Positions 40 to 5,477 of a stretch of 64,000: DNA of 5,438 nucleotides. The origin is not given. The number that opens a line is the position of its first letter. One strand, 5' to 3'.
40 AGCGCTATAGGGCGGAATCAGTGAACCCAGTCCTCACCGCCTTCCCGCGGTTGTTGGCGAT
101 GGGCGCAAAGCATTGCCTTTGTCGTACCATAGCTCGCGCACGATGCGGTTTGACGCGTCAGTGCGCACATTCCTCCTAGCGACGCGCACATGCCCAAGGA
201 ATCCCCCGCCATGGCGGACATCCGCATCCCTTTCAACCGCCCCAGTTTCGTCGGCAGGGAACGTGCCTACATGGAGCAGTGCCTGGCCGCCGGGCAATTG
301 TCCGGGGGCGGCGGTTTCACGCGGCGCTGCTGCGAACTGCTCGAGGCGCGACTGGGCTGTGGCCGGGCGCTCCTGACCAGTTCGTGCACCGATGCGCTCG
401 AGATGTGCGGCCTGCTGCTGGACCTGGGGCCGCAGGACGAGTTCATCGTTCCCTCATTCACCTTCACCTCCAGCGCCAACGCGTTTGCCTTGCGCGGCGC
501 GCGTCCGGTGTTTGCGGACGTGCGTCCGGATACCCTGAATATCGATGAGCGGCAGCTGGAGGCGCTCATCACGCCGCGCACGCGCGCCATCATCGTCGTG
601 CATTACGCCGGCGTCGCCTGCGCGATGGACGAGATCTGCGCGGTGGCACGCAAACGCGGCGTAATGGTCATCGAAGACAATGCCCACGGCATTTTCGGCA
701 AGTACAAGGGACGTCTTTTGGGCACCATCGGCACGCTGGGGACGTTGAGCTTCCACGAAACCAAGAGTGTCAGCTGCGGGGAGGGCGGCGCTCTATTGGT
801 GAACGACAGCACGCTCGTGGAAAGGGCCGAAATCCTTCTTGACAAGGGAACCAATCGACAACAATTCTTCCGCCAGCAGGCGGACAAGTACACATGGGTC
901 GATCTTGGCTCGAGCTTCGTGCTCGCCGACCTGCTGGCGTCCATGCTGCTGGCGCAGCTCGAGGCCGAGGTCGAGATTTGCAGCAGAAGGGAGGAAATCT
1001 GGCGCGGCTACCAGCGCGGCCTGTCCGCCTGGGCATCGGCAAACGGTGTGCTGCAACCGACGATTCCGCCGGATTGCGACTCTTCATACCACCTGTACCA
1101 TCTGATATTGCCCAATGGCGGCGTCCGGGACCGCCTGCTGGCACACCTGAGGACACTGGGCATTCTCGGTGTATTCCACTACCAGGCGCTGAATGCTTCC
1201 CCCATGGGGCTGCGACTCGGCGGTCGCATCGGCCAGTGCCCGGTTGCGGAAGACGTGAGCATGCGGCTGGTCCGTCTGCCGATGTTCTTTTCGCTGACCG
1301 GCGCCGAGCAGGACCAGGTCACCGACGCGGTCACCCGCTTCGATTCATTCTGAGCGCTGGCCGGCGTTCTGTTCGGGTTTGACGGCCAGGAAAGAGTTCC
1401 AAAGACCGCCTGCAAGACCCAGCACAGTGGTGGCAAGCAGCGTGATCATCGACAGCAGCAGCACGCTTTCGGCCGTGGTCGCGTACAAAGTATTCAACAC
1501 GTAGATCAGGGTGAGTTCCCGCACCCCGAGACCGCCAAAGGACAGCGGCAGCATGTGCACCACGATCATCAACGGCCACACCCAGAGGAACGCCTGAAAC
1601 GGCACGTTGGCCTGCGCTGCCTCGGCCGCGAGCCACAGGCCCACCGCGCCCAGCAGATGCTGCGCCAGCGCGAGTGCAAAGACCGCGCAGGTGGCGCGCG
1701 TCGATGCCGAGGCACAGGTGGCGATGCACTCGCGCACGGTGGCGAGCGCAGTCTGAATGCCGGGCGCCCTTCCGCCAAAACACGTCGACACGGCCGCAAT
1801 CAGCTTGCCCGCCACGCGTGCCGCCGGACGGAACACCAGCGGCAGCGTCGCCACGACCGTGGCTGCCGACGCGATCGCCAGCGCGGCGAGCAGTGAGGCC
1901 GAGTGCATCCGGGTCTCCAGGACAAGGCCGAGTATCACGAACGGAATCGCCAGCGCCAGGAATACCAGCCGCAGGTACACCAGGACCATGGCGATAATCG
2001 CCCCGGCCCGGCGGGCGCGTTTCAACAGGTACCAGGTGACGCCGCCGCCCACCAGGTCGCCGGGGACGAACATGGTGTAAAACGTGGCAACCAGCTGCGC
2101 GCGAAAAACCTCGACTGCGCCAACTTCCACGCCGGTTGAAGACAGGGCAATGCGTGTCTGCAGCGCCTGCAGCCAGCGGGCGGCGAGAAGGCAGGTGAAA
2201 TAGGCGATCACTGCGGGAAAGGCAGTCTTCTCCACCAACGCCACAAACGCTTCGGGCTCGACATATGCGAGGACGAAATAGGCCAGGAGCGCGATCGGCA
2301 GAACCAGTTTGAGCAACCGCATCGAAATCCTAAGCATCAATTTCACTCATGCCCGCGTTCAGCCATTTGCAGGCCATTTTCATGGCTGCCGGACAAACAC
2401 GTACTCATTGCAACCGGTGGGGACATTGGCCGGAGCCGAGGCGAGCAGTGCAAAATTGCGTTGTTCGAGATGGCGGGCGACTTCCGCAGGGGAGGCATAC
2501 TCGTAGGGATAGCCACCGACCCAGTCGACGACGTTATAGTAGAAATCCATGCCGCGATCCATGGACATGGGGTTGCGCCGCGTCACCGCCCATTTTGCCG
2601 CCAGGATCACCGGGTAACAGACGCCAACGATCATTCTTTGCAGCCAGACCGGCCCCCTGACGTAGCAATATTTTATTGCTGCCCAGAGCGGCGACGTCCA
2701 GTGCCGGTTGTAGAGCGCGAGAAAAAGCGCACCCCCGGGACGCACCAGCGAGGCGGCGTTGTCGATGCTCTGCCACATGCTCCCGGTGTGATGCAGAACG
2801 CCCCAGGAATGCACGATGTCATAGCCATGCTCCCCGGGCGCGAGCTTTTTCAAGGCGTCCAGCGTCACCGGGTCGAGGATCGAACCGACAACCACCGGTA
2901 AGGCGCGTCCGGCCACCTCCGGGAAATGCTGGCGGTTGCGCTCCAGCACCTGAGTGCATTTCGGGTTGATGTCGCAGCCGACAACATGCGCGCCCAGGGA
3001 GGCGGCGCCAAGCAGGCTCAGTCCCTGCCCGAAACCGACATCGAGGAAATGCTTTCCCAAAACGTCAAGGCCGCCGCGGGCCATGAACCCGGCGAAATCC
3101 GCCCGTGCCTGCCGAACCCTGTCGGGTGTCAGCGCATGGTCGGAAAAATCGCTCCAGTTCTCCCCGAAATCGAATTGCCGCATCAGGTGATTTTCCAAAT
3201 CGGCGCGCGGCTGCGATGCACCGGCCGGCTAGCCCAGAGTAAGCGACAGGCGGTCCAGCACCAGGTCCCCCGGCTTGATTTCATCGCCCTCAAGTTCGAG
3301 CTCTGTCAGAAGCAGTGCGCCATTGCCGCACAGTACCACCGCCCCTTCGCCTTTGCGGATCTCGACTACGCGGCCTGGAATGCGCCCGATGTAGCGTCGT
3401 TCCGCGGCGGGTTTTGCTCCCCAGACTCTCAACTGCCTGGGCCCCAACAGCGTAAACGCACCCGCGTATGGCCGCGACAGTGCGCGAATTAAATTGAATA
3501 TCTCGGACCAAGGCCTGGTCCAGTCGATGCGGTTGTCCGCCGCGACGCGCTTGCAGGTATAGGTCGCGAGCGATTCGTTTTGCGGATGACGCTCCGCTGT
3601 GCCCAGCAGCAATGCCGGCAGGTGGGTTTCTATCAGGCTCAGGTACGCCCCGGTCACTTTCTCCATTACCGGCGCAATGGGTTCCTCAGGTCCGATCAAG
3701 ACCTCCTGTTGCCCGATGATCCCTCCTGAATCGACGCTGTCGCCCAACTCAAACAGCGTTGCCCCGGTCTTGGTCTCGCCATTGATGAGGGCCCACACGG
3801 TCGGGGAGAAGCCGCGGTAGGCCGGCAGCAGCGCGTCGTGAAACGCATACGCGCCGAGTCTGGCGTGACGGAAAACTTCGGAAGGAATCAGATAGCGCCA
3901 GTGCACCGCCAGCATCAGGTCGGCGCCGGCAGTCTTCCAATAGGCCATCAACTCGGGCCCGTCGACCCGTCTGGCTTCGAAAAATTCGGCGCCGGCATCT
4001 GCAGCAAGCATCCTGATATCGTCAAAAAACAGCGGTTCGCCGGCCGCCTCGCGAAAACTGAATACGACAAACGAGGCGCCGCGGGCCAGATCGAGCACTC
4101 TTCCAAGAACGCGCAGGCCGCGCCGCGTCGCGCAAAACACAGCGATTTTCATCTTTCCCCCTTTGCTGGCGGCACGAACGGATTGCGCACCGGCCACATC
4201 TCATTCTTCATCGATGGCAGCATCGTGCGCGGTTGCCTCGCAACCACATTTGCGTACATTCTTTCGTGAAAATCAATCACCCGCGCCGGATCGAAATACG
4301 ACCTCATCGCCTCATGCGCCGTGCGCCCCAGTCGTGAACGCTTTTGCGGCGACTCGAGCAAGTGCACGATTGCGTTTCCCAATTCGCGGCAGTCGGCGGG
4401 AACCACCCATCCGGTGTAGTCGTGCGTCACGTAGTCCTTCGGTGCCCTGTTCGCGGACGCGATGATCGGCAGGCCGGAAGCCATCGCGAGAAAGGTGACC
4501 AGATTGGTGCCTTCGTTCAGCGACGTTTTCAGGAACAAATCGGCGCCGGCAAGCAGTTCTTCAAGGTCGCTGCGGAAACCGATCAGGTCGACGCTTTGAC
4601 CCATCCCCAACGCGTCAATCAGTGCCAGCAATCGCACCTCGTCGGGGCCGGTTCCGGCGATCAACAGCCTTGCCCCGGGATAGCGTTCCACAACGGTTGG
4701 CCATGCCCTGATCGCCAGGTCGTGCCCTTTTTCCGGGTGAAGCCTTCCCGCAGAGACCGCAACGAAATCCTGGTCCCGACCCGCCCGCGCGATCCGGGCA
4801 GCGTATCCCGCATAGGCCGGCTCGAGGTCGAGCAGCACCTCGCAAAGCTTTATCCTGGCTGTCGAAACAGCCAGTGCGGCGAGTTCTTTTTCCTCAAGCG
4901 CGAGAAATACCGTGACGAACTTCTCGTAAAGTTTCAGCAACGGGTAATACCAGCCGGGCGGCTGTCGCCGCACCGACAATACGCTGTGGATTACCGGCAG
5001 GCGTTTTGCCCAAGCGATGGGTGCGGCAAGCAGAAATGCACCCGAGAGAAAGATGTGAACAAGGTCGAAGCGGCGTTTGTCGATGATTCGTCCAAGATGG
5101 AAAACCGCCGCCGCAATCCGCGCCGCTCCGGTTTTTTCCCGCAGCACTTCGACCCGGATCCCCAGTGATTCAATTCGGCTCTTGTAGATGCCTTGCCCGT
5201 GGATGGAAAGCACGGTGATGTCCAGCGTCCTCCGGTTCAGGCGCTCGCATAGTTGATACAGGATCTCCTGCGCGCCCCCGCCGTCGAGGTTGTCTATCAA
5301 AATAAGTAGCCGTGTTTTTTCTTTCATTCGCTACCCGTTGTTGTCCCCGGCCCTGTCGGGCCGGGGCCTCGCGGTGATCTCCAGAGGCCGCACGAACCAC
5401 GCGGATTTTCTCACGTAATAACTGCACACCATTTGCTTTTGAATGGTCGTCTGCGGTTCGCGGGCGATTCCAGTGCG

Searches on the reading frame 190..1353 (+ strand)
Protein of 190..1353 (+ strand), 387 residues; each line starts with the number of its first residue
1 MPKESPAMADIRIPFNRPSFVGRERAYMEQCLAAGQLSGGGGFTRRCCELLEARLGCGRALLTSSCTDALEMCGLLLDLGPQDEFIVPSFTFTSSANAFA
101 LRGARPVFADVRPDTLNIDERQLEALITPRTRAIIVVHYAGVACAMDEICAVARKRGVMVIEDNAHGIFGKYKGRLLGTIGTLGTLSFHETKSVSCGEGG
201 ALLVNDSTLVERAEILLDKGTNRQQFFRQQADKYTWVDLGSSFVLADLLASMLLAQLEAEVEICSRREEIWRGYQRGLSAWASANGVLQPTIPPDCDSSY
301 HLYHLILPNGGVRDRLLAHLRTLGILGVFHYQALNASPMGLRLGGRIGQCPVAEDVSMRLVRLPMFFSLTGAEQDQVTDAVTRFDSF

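Call 57: search_protein_families(library=pfam, proteins=[window:190-1353:+])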
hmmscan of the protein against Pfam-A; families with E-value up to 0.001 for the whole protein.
window:190-1353:+ (387 aa): 2 families
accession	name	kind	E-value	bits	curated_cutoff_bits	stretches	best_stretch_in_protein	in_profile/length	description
PF01041.23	DegT_DnrJ_EryC1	-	1.6e-82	278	19.8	1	23-381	6-359/360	DegT/DnrJ/EryC1/StrS aminotransferase family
PF00155.27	Aminotran_1_2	-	4.9e-09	36.3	19.7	1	59-170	67-192/361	Aminotransferase class I and II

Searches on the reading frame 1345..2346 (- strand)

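Call 57: search_protein_families(library=pfam, proteins=[window:1345-2346:-])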
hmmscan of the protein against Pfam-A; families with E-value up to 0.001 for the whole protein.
window:1345-2346:- (333 aa): 1 family
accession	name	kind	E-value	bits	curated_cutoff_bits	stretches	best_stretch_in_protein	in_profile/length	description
PF03706.18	LPG_synthase_TM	-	1.8e-18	67.5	33.4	1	13-310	4-299/302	Lysylphosphatidylglycerol synthase TM region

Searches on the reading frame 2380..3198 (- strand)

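Call 57: search_protein_families(library=pfam, proteins=[window:2380-3198:-])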
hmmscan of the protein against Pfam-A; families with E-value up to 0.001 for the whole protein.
window:2380-3198:- (272 aa): 5 families
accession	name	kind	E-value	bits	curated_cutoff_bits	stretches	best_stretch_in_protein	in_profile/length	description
PF13489.12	Methyltransf_23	-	2.9e-11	43.8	27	1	45-172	20-128/164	Methyltransferase domain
PF08242.18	Methyltransf_12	-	1.7e-10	41.9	30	1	52-158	1-98/98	Methyltransferase domain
PF08241.18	Methyltransf_11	-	1.7e-09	38.6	21.2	1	52-159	1-94/95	Methyltransferase domain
PF13649.12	Methyltransf_25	-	3e-08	34.7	27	1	52-156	2-97/97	Methyltransferase domain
PF13847.12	Methyltransf_31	-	1.9e-05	24.8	27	1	48-164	4-113/145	Methyltransferase domain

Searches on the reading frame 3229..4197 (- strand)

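Call 57: search_protein_families(library=pfam, proteins=[window:3229-4197:-])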
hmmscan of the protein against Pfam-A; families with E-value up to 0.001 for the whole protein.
window:3229-4197:- (322 aa): 2 families
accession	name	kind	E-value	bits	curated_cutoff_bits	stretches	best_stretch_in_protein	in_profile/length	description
PF00551.24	Formyl_trans_N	-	7.9e-21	75.1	26.1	1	50-181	60-169/181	Formyl transferase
PF02911.23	Formyl_trans_C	-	4.6e-19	68.9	21.1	1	220-307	5-89/100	Formyl transferase, C-terminal domain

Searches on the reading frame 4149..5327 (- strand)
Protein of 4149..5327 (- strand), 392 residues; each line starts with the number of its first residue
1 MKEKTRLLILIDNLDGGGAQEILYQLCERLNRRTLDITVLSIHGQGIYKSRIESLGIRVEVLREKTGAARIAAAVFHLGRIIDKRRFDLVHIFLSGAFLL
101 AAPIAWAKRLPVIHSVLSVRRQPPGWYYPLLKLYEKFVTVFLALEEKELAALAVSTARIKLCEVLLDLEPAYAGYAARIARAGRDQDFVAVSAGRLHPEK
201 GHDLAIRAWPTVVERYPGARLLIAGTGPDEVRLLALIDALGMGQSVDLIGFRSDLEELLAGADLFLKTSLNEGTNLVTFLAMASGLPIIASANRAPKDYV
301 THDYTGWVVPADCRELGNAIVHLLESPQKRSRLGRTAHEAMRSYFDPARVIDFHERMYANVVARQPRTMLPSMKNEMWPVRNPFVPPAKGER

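Call 57: search_protein_families(library=pfam, proteins=[window:4149-5327:-])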
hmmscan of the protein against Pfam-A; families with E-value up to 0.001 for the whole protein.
window:4149-5327:- (392 aa): 7 families
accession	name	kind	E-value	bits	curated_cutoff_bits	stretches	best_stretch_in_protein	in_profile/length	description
PF00534.26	Glycos_transf_1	-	2.1e-31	109.2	26.4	1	185-338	13-170/172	Glycosyl transferases group 1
PF13692.12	Glyco_trans_1_4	-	3.6e-29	102.3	27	1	189-325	3-141/142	Glycosyl transferases group 1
PF13579.12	Glyco_trans_4_4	-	1.1e-11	45.8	29.7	1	17-138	1-124/158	Glycosyl transferase 4-like domain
PF13439.12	Glyco_transf_4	-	1.7e-10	41.7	28.5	1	17-134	2-126/170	Glycosyltransferase Family 4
PF20706.3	GT4-conflict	-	2.5e-09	37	26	1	184-293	194-313/385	Family 4 Glycosyltransferase in conflict systems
PF13477.12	Glyco_trans_4_2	-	0.00014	22.4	23.4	1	25-134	15-128/139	Glycosyl transferase 4-like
PF13524.12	Glyco_trans_1_2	-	0.00066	20.1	25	0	252-351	37-139/144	Glycosyl transferase-like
